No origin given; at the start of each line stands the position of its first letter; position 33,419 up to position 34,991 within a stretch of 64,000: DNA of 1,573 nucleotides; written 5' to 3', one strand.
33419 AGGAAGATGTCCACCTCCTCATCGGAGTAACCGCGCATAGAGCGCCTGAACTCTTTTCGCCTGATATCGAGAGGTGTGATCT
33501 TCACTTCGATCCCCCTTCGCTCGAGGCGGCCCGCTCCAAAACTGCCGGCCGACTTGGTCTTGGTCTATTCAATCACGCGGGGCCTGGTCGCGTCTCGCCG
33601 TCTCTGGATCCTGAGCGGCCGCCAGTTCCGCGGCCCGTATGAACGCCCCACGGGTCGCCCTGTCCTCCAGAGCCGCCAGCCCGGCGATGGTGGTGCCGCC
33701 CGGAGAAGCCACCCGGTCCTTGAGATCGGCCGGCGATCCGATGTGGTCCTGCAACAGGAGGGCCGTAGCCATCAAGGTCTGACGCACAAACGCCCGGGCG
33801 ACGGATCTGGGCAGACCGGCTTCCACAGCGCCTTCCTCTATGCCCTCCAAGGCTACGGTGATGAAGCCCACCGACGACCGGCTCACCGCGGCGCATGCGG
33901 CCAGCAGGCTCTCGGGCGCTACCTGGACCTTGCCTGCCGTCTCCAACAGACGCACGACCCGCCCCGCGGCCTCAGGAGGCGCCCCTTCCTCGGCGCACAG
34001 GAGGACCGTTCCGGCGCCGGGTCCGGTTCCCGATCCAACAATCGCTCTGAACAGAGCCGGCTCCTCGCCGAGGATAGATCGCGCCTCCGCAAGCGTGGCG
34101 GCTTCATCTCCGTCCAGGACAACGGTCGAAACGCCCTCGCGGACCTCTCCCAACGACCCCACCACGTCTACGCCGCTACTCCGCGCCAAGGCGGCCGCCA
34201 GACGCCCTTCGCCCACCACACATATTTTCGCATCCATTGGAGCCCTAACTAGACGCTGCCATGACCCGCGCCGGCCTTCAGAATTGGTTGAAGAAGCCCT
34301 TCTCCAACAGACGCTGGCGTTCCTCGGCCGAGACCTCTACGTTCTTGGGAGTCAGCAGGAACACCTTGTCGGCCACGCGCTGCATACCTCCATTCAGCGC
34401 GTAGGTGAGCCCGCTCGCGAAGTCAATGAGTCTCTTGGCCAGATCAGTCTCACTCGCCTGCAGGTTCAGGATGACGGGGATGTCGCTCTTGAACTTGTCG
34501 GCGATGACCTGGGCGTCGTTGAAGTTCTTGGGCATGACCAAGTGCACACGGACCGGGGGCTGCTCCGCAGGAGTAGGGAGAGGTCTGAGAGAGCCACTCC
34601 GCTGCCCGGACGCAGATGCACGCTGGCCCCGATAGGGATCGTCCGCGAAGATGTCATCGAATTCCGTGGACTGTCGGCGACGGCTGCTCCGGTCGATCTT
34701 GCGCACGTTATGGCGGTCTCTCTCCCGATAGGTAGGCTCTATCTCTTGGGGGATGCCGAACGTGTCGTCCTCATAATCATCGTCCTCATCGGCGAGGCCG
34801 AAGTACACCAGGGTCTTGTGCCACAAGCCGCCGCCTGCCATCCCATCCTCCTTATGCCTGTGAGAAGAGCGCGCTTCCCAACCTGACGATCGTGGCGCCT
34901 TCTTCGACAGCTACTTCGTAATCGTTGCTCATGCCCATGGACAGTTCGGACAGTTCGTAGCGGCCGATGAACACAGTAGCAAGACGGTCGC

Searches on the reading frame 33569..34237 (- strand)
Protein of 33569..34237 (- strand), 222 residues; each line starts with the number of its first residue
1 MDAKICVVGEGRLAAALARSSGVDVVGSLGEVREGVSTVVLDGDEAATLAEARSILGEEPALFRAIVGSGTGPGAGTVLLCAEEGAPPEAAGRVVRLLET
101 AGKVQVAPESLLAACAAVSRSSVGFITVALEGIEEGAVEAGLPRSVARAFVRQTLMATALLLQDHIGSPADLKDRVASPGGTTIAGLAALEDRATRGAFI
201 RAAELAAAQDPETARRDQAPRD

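Call 50: search_protein_families(library=pfam, proteins=[window:33569-34237:-], max_evalue=0.00001)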
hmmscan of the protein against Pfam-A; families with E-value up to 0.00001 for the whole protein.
window:33569-34237:- (222 aa): 1 family
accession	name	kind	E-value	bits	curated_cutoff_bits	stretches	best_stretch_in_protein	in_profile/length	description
PF14748.11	P5CR_dimer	-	1.6e-25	89.8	25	1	109-209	1-101/105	Pyrroline-5-carboxylate reductase dimerisation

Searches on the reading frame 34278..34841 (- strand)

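Call 50: search_protein_families(library=pfam, proteins=[window:34278-34841:-], max_evalue=0.00001)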
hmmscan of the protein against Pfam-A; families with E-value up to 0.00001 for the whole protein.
window:34278-34841:- (187 aa): 1 family
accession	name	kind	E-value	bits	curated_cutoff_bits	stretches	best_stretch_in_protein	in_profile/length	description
PF04472.17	SepF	-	3.1e-25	88.6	27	1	99-170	1-72/72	Cell division protein SepF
